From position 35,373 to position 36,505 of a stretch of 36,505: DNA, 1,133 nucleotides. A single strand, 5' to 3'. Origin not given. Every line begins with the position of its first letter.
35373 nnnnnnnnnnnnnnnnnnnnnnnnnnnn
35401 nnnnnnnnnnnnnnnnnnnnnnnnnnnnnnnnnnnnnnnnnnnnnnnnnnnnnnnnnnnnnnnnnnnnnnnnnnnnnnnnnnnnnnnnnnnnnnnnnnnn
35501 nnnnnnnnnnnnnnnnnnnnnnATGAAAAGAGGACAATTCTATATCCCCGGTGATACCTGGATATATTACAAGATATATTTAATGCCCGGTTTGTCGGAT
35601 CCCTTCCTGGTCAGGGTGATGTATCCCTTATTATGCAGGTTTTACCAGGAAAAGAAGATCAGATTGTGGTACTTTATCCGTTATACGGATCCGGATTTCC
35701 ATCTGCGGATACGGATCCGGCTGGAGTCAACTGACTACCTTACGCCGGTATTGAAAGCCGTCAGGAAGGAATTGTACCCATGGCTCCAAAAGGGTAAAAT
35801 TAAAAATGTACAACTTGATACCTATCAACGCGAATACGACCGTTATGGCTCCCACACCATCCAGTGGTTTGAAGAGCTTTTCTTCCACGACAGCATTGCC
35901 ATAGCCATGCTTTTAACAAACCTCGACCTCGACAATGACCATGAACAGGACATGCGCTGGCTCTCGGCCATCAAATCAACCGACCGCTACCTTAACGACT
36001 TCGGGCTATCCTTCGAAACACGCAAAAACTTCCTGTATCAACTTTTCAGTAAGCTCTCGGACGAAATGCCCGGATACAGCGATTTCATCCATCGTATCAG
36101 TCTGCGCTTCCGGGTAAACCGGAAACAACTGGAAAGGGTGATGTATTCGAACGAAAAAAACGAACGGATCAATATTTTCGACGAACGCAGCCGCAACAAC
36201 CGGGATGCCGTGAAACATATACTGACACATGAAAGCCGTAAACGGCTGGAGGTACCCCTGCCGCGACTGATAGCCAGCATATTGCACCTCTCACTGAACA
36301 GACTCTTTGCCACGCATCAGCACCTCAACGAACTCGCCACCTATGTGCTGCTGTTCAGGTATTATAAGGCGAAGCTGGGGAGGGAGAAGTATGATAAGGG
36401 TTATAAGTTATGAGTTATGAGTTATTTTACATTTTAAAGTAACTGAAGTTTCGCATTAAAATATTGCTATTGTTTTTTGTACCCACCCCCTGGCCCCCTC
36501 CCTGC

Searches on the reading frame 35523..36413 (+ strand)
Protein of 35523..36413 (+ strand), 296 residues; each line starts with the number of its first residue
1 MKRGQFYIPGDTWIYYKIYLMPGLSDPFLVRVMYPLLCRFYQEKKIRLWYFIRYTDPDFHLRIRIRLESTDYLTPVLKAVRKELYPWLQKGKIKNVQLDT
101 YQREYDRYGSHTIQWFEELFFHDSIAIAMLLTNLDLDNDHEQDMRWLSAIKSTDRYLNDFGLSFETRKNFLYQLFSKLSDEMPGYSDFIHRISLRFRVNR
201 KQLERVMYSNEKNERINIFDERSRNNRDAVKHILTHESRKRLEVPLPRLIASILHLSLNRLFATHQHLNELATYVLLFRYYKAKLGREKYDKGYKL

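Call 3: search_protein_families(library=pfam, proteins=[window:35523-36413:+])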
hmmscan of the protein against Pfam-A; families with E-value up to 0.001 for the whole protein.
window:35523-36413:+ (296 aa): 1 family
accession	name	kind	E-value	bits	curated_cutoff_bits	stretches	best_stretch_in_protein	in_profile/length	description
PF14028.11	Lant_dehydr_C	-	4.9e-54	184.6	24.4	1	13-281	1-255/255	Lantibiotic biosynthesis dehydratase C-term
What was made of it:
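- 35523..36413 (+): lanB' C-terminal (elimination) part of the split LanB (296 aa); its start overlaps the lanB stop by 4 nt. Pfam Lant_dehydr_C E=4.9e-54, covering 1-255 of 255 (call 3).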

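Call 4: find_encoding_contigs(protein=window:35523-36413:+, flank=10000, max_places=10)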
Protein window:35523-36413:+ (296 aa): 2 contigs read that carry it; 2 places shown.
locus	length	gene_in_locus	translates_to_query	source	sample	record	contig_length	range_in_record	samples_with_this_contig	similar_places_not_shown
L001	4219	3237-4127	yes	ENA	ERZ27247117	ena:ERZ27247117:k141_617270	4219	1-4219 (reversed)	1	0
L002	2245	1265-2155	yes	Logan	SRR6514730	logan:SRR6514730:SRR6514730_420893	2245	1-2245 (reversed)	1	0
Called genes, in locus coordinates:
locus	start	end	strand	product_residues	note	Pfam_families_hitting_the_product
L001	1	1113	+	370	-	?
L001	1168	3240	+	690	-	PF04738:Lant_dehydr_N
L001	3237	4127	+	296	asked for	PF14028:Lant_dehydr_C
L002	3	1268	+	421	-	?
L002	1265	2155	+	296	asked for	PF14028:Lant_dehydr_C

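Call 7: find_homologous_proteins(query=window:35523-36413:+)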
Query window:35523-36413:+ (296 aa): 18 proteins with E <= 0.001 among 321 candidates.
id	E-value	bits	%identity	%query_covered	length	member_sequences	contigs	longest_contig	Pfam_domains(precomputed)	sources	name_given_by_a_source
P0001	8.3e-96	339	53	100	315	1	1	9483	PF14028.12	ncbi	-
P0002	7.7e-90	319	53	98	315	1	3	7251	PF14028.12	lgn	-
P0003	6.7e-44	168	34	95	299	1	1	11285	PF14028.12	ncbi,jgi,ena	-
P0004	4.5e-41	159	33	97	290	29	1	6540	PF14028.12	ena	-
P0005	8.5e-41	158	31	95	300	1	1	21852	PF14028.12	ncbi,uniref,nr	ncbi:thiopeptide-type bacteriocin biosynthesis protein [Dysgonomonas sp. ZJ279]|uniref:thiopeptide-t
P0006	7.3e-40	155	33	96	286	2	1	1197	PF14028.12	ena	-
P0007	7.0e-38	149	32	96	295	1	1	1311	PF14028.12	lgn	-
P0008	1.0e-37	148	31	98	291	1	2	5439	PF14028.12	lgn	-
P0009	4.5e-37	146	31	97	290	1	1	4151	PF14028.12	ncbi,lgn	-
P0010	2.4e-35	140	31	98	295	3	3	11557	PF14028.12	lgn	-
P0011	1.8e-34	137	32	98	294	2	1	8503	PF14028.12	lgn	-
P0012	2.4e-34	137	30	96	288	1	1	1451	PF14028.12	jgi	-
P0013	2.5e-34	137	32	96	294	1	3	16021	PF14028.12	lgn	-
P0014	6.8e-33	132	31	96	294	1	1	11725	PF14028.12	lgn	-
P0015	9.5e-32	128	38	61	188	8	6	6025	PF14028.12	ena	-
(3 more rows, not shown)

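Call 9: find_encoding_contigs(protein=P0001, flank=10000, max_places=4)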
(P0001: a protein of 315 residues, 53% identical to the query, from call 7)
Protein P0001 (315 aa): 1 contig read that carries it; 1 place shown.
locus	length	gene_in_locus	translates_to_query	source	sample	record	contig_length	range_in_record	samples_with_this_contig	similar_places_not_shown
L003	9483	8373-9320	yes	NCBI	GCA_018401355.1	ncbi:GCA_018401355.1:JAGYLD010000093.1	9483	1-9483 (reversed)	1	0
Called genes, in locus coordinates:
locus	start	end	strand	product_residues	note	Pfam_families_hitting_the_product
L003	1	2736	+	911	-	?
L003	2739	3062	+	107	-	PF00106:adh_short, PF13561:adh_short_C2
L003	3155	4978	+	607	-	PF00501:AMP-binding, PF23562:AMP-binding_C_3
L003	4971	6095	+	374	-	PF05147:LANC_like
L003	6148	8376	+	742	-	PF04738:Lant_dehydr_N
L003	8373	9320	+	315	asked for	PF14028:Lant_dehydr_C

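Call 10: find_encoding_contigs(protein=P0002, flank=10000, max_places=4)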
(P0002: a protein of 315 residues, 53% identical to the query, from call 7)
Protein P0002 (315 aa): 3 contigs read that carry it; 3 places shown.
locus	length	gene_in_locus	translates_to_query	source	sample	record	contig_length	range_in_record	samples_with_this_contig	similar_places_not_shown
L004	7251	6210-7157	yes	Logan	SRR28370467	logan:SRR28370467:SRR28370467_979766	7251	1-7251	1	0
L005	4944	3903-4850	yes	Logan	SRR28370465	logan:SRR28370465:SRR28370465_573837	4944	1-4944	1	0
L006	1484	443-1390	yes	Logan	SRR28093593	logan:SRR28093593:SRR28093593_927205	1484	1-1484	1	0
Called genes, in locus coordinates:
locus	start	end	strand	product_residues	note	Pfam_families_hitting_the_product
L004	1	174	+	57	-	?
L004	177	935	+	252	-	PF00106:adh_short, PF01370:Epimerase (weak), PF02719:Polysacc_synt_2 (weak), PF08659:KR, PF13561:adh_short_C2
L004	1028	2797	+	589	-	PF00501:AMP-binding, PF23562:AMP-binding_C_3 (weak)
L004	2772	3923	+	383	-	PF05147:LANC_like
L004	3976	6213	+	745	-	PF04738:Lant_dehydr_N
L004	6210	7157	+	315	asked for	PF14028:Lant_dehydr_C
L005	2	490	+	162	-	?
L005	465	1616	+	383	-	PF05147:LANC_like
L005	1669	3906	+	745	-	PF04738:Lant_dehydr_N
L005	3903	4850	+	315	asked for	PF14028:Lant_dehydr_C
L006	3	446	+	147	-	?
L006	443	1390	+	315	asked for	PF14028:Lant_dehydr_C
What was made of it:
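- In L003 and L004 lanC abuts the AMP-ligase gene, so there is no conserved upstream slot (calls 9, 10).
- Tried and rejected: The closest relatives P0001 and P0002 also end just after lanB' (calls 9, 10).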

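Call 11: find_encoding_contigs(protein=P0005, flank=10000, max_places=4)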
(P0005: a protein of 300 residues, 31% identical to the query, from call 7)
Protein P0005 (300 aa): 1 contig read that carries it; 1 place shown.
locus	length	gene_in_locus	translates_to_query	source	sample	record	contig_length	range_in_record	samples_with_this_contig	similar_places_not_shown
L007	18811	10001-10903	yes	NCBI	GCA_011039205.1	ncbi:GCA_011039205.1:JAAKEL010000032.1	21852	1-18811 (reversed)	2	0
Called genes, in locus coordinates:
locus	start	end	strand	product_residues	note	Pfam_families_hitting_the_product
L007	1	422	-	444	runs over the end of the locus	PF17293:Arm-DNA-bind_5, PF13102:Phage_int_SAM_5, PF00589:Phage_integrase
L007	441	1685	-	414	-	PF17293:Arm-DNA-bind_5, PF13102:Phage_int_SAM_5, PF00589:Phage_integrase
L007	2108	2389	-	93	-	-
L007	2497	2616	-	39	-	-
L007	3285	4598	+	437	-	PF05139:Erythro_esteras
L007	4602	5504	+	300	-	PF00005:ABC_tran, PF13304:AAA_21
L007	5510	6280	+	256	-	PF12679:ABC2_membrane_2 (weak), PF12730:ABC2_membrane_4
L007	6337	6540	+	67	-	PF28317:Lant_leader_dom (weak)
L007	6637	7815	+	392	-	PF05147:LANC_like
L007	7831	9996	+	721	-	PF04738:Lant_dehydr_N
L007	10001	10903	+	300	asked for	PF14028:Lant_dehydr_C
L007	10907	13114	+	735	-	PF03412:Peptidase_C39, PF00664:ABC_membrane, PF00005:ABC_tran, PF02463:SMC_N (faint)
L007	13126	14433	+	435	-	PF25917:BSH_RND (faint), PF26002:Beta-barrel_AprE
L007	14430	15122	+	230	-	-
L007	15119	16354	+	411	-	PF20706:GT4-conflict, PF00982:Glyco_transf_20 (faint), PF00534:Glycos_transf_1, PF13692:Glyco_trans_1_4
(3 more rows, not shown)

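Call 19: find_related_loci(query=A2, collection=genome_contigs, flank=10000)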
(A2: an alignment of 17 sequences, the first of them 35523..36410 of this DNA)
Query A2 (296 aa) in genome_contigs; peptide patterns used: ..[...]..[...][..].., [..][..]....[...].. (x = any residue, [..] = any of these).
600 stretches matched a pattern (row limit reached: there are more); 516 encode a relative of the query (tblastn E <= 1e-3); the best 80 are kept; 80 distinct loci.
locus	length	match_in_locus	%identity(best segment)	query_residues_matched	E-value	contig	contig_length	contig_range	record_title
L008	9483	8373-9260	53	1-296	1e-100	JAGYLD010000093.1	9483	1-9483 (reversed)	MAG: Bacteroidales bacterium isolate M50B84 93, whole genome shotgun sequence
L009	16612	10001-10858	31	7-290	1e-52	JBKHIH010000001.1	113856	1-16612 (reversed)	MAG: Thiohalospira sp. isolate D1M13_4 NODE_7_length_113856_cov_6.890809, whole genome shotgun sequence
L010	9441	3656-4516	35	7-290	4e-50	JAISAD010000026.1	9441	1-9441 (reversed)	MAG: Bacteroidales bacterium isolate Gx481_bin123 k119_4199370, whole genome shotgun sequence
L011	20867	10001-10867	33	7-292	8e-50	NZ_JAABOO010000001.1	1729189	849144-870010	Leptobacterium flavescens strain KCTC 22160 Scaffold1_1, whole genome shotgun sequence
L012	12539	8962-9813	37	10-290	6e-50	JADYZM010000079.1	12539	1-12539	MAG: Flavobacteriales bacterium isolate SJ571 c_000001726455, whole genome shotgun sequence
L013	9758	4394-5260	34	7-292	9e-50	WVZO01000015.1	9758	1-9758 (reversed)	MAG: Candidatus Aminicenantes bacterium isolate CS4-C025 C_merged_R1_(paired)_contig_48325, whole genome shotgun sequenc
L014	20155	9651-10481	37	5-289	6e-49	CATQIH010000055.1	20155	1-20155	MAG: Cyclobacteriaceae bacterium isolate 146e99a4-9399-4bf2-b716-00ee375a30da genome assembly, contig: contig_55, whole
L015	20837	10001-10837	34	10-289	1e-48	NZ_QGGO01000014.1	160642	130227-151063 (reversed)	Arcicella aurantiaca strain DSM 22214 LV89DRAFT_scaffold00014.14, whole genome shotgun sequence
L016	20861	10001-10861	30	7-290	2e-48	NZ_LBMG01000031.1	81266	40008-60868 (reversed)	Kordia jejudonensis strain SSK3-3 contig31, whole genome shotgun sequence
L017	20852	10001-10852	31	7-287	9e-48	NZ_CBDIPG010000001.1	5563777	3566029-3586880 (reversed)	MAG: Kordia sp. isolate C9799-m2-bin15 P-CCAP979-9-C1, whole genome shotgun sequence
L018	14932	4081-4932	32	7-292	1e-48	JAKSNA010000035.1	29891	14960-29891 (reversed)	MAG: Bacteroidales bacterium isolate Horse_feces139 MAG139_35, whole genome shotgun sequence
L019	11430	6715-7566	32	10-290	2e-48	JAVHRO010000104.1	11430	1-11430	MAG: Vicingus sp. isolate WB02no2_33_17 NODE_4534_length_11430_cov_9.222857, whole genome shotgun sequence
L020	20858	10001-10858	33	1-286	1e-48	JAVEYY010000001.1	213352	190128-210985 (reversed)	MAG: Tenuifilaceae bacterium isolate BF4_52 NODE_104_length_213352_cov_29.956750_Biofilm4, whole genome shotgun sequence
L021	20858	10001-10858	33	1-289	3e-48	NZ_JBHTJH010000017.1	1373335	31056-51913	Sungkyunkwania multivorans strain CCUG 62952 GCM70027502_20, whole genome shotgun sequence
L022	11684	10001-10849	33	10-289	3e-48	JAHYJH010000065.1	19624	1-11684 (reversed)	MAG: Vicingaceae bacterium isolate KA17 NODE_1410_length_19624_cov_9.253937, whole genome shotgun sequence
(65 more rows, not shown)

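Call 50: search_solved_structures(query=window:35523-36410:+, max_evalue=0.01, show_alignments=1)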
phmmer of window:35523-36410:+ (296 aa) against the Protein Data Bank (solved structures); distinct sequences matched with E-value up to 0.01: 2.
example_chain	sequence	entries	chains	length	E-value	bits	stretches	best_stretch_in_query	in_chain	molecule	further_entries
9g04_A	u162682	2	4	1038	4.2e-16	62.3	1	8-269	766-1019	Thiopeptide-type bacteriocin biosynthesis domain containing protein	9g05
5ehk_A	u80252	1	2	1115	4.2e-13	52.4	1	10-131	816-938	Lantibiotic dehydratase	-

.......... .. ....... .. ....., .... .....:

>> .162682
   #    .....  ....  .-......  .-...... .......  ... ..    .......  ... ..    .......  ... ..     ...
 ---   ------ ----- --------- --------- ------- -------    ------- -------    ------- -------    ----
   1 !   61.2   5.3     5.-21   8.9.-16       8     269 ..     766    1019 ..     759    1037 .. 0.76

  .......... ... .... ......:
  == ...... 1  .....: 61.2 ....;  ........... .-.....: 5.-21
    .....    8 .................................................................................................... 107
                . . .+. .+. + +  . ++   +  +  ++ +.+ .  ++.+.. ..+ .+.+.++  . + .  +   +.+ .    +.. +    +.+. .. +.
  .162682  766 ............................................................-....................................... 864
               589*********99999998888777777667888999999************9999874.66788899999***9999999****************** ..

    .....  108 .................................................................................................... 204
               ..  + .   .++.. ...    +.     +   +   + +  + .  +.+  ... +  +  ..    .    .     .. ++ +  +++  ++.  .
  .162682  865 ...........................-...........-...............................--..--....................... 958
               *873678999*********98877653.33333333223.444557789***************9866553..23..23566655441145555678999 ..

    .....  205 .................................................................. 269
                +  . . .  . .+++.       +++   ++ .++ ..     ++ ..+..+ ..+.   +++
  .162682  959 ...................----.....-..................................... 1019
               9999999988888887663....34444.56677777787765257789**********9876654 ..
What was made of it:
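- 35523..36413 (+): It aligns to the C-terminal domains of full-length LanBs 9g04 and MibB 5ehk (call 50).
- On Class I lanthipeptide biosynthetic gene cluster: It aligns to the C-terminal domains of 9g04 and MibB (call 50).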

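Call 58: search_solved_structures(query=L003:6148-8373:+, max_evalue=0.01, show_alignments=3)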
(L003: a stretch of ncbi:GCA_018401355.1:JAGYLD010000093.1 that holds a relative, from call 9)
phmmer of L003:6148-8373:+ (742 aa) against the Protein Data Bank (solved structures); distinct sequences matched with E-value up to 0.01: 2.
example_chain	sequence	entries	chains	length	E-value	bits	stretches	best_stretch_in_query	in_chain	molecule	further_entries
9g04_A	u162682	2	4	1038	4.5e-31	111.1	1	11-732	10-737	Thiopeptide-type bacteriocin biosynthesis domain containing protein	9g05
5ehk_A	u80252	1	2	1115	9.2e-13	50.6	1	43-684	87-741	Lantibiotic dehydratase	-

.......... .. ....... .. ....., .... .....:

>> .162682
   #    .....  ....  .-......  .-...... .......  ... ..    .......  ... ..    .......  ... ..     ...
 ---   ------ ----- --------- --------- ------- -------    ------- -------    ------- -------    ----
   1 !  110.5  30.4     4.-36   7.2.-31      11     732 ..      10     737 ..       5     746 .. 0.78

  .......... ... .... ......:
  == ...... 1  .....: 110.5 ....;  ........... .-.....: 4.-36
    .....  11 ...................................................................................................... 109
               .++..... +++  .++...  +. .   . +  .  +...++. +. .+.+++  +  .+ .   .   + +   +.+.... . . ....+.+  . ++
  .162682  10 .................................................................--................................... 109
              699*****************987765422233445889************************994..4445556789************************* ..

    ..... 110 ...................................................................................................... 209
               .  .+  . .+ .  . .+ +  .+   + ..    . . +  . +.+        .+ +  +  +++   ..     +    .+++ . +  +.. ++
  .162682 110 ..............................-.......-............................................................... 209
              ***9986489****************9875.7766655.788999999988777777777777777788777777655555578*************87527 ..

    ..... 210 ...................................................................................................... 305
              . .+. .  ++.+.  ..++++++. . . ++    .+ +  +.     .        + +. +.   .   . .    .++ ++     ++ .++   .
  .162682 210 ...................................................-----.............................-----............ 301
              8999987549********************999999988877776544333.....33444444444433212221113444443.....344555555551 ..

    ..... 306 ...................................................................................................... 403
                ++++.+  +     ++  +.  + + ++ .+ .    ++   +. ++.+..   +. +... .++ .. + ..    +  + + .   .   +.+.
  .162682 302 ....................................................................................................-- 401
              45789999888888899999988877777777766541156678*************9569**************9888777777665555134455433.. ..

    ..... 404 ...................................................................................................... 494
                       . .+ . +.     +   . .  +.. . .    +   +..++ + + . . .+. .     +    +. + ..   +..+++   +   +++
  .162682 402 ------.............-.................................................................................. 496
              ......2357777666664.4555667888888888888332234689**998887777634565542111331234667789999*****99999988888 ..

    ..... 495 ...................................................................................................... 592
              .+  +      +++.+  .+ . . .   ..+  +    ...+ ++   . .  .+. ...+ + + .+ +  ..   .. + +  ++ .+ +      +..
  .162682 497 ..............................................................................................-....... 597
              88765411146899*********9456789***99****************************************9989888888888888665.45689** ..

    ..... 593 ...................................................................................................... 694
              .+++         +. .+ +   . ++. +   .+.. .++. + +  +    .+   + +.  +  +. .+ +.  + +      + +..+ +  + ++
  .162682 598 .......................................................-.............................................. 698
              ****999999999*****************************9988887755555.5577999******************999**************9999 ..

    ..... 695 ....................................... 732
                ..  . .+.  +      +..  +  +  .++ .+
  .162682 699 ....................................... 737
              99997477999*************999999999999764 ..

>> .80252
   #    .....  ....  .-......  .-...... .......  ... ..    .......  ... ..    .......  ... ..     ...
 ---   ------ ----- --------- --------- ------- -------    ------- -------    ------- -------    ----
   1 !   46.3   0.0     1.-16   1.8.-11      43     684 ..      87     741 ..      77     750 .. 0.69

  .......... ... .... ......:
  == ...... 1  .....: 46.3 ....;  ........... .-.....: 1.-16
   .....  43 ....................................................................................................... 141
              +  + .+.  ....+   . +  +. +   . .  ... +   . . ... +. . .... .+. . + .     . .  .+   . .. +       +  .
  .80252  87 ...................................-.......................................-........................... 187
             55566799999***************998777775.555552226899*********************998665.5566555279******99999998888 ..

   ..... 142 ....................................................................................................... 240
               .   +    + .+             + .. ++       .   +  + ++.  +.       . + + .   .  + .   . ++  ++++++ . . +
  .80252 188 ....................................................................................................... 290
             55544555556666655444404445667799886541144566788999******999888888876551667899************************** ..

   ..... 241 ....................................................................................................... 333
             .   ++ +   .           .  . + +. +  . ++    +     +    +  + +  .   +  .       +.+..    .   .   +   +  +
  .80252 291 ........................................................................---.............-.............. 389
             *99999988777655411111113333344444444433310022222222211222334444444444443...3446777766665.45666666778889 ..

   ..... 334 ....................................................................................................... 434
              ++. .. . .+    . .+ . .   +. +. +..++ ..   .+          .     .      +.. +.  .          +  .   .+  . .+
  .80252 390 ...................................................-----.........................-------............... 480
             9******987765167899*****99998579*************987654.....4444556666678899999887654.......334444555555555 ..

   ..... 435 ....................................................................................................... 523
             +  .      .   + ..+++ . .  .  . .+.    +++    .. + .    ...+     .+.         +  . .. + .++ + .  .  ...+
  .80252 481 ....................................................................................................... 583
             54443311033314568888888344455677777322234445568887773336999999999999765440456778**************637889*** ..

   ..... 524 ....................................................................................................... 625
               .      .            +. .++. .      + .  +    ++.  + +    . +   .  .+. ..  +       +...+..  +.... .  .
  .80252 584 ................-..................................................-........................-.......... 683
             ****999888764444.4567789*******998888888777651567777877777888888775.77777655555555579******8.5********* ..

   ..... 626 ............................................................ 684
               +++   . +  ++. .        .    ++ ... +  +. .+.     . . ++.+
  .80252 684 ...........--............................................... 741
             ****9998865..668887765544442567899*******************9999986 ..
